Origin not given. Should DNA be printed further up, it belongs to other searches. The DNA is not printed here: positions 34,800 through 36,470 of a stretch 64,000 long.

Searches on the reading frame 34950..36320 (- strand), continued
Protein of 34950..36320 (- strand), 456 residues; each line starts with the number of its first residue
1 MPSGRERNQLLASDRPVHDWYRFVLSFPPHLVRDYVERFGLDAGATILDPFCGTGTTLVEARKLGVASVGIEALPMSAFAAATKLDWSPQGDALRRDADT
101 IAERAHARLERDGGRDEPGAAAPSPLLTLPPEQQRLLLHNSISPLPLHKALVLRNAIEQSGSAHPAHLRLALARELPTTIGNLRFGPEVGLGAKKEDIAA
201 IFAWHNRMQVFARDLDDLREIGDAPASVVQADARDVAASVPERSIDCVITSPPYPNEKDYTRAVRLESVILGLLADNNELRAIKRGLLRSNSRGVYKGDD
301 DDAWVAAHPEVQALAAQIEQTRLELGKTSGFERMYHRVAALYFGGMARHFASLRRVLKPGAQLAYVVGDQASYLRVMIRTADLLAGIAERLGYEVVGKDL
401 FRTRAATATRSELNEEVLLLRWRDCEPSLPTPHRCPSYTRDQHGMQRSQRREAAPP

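Call 28: search_protein_families(library=ncbifam, proteins=[L089:8265-9116:-, L090:8289-9137:-, L089:9113-9847:-, L091:8015-9157:-], max_evalue=0.01)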
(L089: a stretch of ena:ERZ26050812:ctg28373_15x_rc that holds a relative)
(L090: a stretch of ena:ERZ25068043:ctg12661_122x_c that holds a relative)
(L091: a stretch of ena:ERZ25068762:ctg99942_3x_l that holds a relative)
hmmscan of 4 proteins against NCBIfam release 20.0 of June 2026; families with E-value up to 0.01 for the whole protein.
L089:8265-9116:- (283 aa): 1 family
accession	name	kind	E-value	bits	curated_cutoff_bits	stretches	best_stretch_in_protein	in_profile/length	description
TIGR04474.1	tcm_partner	subfamily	1.7e-48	165.9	53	1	12-268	2-260/263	three-Cys-motif partner protein TcmP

L090:8289-9137:- (282 aa): 2 families
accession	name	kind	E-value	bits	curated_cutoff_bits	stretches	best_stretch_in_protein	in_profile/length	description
TIGR04474.1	tcm_partner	subfamily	1.5e-54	185.7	53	1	15-272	1-256/263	three-Cys-motif partner protein TcmP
TIGR00095.1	TIGR00095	equivalog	0.002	17.8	117.5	0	81-141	75-134/194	16S rRNA (guanine(966)-N(2))-methyltransferase RsmD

L089:9113-9847:- (244 aa): 1 family
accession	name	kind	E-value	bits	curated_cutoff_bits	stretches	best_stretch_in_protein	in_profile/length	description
TIGR04471.1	rSAM_mob_pairA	equivalog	6.3e-23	81.4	355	1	14-210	11-196/220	radical SAM mobile pair protein A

L091:8015-9157:- (380 aa): 3 families
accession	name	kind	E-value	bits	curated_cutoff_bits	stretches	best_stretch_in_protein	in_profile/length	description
TIGR04474.1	tcm_partner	subfamily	1e-53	182.9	53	1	113-370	1-256/263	three-Cys-motif partner protein TcmP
TIGR04471.1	rSAM_mob_pairA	equivalog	3.7e-05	23.3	355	1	12-66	139-196/220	radical SAM mobile pair protein A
TIGR00095.1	TIGR00095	equivalog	0.0026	17.5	117.5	0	179-239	75-134/194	16S rRNA (guanine(966)-N(2))-methyltransferase RsmD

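Call 29: search_protein_families(library=padloc, proteins=[L089:8265-9116:-, L090:8289-9137:-, L089:9113-9847:-, L091:8015-9157:-], max_evalue=0.01)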
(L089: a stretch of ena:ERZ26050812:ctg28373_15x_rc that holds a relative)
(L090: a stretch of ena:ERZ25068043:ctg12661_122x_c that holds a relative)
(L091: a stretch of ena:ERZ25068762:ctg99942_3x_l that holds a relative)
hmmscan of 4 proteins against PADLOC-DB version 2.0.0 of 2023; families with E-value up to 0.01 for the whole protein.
L089:8265-9116:- (283 aa): 6 families
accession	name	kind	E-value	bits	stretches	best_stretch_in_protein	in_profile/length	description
PDLC04635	PDC-M41A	-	2.1e-57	193.3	1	5-272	4-295/298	-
PDLC04636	PDC-M41A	-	1e-42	144.9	1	7-268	4-277/281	-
PDLC04638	PDC-M41A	-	5.3e-20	70.1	1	10-256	12-259/275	-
PDLC04637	PDC-M41A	-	2.8e-14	51.1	1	64-178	4-119/226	-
PDLC04566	PDC-M30A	-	5.1e-05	20.5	1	128-175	137-185/372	-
PDLC04568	PDC-M30A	-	0.00028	18.3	1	12-178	14-186/368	-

L090:8289-9137:- (282 aa): 6 families
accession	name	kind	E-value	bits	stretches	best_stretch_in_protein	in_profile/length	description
PDLC04635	PDC-M41A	-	1.2e-76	256.5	1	10-280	5-295/298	-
PDLC04636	PDC-M41A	-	4.4e-49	165.7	1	10-271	3-272/281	-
PDLC04638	PDC-M41A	-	1.1e-24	85.5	1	14-281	12-272/275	-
PDLC04637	PDC-M41A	-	1.3e-11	42.3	1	74-280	10-220/226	-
PDLC04566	PDC-M30A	-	4.8e-08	30.4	1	16-167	13-177/372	-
PDLC04568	PDC-M30A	-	5.1e-08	30.6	1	16-173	14-181/368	-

L089:9113-9847:- (244 aa): 2 families
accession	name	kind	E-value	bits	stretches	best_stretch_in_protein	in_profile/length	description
PDLC04639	PDC-M41B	-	2e-107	356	1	1-240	1-234/241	-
PDLC04569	PDC-M30B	-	3.3e-102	339.1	1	1-240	1-234/241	-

L091:8015-9157:- (380 aa): 7 families
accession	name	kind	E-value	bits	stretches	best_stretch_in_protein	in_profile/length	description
PDLC04635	PDC-M41A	-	2e-75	252.5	1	108-378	5-295/298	-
PDLC04636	PDC-M41A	-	3.4e-48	162.8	1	108-369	3-272/281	-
PDLC04639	PDC-M41B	-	1e-29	101.6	1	1-75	145-222/241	-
PDLC04569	PDC-M30B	-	1.1e-28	98.3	1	1-73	145-218/241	-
PDLC04638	PDC-M41A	-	1.4e-23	81.8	1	112-379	12-272/275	-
PDLC04637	PDC-M41A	-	4.4e-11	40.6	1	172-378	10-220/226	-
PDLC04566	PDC-M30A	-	2.6e-07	28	1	114-264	13-176/372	-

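Call 53: search_solved_structures(query=window:34950-36320:-, max_evalue=0.001)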
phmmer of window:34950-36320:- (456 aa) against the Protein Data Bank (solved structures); distinct sequences matched with E-value up to 0.001: 5.
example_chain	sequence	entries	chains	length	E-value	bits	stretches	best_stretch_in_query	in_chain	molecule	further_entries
2zie_A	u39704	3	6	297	3.9e-11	45.7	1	26-82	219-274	Putative modification methylase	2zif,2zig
6zxw_G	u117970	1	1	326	2.9e-06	29.6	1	23-101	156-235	tRNA (Guanine(10)-N2)-dimethyltransferase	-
6zxv_A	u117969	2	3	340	3.1e-06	29.5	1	23-101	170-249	tRNA (Guanine(10)-N2)-dimethyltransferase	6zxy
8s9n_A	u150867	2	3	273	0.00013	24.2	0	41-71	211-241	DNA cytosine-N4 methyltransferase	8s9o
8s9m_A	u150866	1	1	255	0.00014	24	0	41-71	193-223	DNA cytosine-N4 methyltransferase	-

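Call 54: find_related_loci(query=A3, collection=metagenome_contigs, flank=8000)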
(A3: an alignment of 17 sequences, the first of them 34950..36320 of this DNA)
Query A3 (456 aa) in metagenome_contigs; peptide patterns used: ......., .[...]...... (x = any residue, [..] = any of these).
600 stretches matched a pattern (row limit reached: there are more); 543 encode a relative of the query (tblastn E <= 1e-3); the best 80 are kept; 80 distinct loci.
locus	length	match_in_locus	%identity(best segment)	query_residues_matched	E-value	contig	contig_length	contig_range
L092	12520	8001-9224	58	6-422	2e-158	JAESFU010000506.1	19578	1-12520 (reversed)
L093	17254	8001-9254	61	8-422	7e-158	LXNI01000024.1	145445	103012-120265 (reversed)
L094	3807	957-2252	57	3-422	3e-163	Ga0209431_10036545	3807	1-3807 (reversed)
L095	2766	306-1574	57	8-432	4e-167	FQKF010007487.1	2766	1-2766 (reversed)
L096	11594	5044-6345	57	1-422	3e-157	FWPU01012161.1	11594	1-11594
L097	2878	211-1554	56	8-454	2e-165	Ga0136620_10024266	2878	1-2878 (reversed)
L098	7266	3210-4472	58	7-422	1e-156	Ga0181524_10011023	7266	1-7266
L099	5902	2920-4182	59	8-423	6e-158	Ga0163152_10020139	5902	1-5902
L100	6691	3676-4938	59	8-423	4e-157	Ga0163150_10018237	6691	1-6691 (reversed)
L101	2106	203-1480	59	6-426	1e-168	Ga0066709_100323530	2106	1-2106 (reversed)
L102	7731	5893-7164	59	3-422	4e-156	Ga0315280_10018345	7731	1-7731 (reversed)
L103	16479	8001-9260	58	3-432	4e-156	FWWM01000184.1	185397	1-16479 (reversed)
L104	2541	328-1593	58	8-422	3e-166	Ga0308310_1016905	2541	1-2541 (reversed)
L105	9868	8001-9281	57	8-422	3e-156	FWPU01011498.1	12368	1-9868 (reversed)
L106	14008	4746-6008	59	6-422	4e-156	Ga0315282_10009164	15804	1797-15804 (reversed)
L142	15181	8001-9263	56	6-422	8e-152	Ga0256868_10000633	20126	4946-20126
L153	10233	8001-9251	58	3-422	7e-151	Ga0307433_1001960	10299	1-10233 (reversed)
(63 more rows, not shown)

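Call 59: search_protein_families(library=pfam, proteins=[L142:9303-10115:+, L153:9272-10084:+, L095:1600-2400:+], max_evalue=1)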
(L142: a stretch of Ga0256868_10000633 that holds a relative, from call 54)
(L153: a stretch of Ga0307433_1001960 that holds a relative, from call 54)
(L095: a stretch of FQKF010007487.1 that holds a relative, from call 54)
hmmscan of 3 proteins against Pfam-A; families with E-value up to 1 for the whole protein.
L142:9303-10115:+ (270 aa): 0 families

L153:9272-10084:+ (270 aa): 1 family
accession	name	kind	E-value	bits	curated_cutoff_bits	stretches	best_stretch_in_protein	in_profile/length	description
PF10167.14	BORCS8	-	0.17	12.3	25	1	141-159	28-46/112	BLOC-1-related complex sub-unit 8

L095:1600-2400:+ (266 aa): 0 families

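Call 60: search_protein_families(library=padloc, proteins=[L142:9303-10115:+, L153:9272-10084:+, L095:1600-2400:+], max_evalue=0.1)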
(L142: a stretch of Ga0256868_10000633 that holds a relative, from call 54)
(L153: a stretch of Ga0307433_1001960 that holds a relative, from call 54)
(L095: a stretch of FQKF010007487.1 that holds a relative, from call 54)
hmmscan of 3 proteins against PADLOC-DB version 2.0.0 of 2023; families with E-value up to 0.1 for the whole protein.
L142:9303-10115:+ (270 aa): 1 family
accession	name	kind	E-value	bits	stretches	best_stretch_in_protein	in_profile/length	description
PDLC03404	REase_II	-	1.4e-111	370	1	8-265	2-259/260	Type II restriction enzyme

L153:9272-10084:+ (270 aa): 1 family
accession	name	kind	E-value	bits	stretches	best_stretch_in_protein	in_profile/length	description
PDLC03404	REase_II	-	1e-112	373.7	1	3-260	2-259/260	Type II restriction enzyme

L095:1600-2400:+ (266 aa): 1 family
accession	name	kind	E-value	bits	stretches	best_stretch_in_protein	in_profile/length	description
PDLC03404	REase_II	-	1.2e-119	396.4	1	3-260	2-259/260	Type II restriction enzyme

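Call 105: search_dna_similar(query=window:35049-36320:-, collection=plasmids, mode=protein, max_evalue=1e-30, max_rows=25)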
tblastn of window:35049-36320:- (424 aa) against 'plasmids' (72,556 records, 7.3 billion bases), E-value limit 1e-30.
Records with a match: 2; places in all: 2; records where one place covers at least 80% of the query: 2.
Best place of each record, by identity: <60% 2.
By first word of the organism name: Leptolyngbya 2.
By predicted mobility (MOB-suite, as given by PLSDB): non-mobilizable 2.
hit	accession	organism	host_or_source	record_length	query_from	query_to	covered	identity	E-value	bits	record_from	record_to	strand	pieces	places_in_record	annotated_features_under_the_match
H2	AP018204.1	Leptolyngbya boryana NIES-2135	-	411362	6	422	98%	47.7%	6e-109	359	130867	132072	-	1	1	hypothetical protein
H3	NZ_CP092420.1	Leptolyngbya boryana IU 594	-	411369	6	422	98%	47.7%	6e-109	359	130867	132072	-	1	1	hypothetical protein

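Call 107: get_annotated_region(hit=H2, flank=4000)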
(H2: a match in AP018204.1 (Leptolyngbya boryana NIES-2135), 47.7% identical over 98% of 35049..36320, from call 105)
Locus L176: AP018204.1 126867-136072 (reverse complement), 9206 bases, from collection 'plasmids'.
description: Leptolyngbya boryana NIES-2135 plasmid plasmid1 DNA, complete genome
organism: Leptolyngbya boryana NIES-2135 (NCBI taxid 1973484)
taxonomy: Bacteria; Cyanobacteriota; Cyanophyceae; Leptolyngbyales; Leptolyngbyaceae; Leptolyngbya; Leptolyngbya boryana; Leptolyngbya boryana NIES-2135
host: -; source: -; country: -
typing (MOB-suite, as given by PLSDB): non-mobilizable
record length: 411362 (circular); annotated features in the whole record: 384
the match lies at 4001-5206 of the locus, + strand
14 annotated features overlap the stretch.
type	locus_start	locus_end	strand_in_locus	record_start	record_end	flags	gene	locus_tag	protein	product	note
CDS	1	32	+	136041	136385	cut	-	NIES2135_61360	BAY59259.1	hypothetical protein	-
CDS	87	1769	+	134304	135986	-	-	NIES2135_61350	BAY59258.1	hypothetical protein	-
CDS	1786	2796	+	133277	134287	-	-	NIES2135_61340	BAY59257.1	DGQHR domain protein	-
CDS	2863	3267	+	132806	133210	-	-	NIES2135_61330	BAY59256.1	hypothetical protein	-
CDS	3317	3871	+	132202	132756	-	-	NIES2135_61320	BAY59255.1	hypothetical protein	-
CDS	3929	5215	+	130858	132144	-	-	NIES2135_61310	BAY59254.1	hypothetical protein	-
CDS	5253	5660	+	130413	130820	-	-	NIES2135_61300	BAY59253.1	hypothetical protein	-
CDS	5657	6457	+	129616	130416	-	-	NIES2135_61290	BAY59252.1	rare lipoprotein A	-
CDS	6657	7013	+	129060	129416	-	-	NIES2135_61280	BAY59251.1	hypothetical protein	-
CDS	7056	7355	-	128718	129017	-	-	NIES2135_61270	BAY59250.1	hypothetical protein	-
CDS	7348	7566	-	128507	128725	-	-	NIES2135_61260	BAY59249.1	hypothetical protein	-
CDS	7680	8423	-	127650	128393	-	-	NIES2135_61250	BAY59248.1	hypothetical protein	-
CDS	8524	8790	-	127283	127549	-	-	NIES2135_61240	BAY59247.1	hypothetical protein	-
CDS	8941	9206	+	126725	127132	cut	-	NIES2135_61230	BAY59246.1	hypothetical protein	-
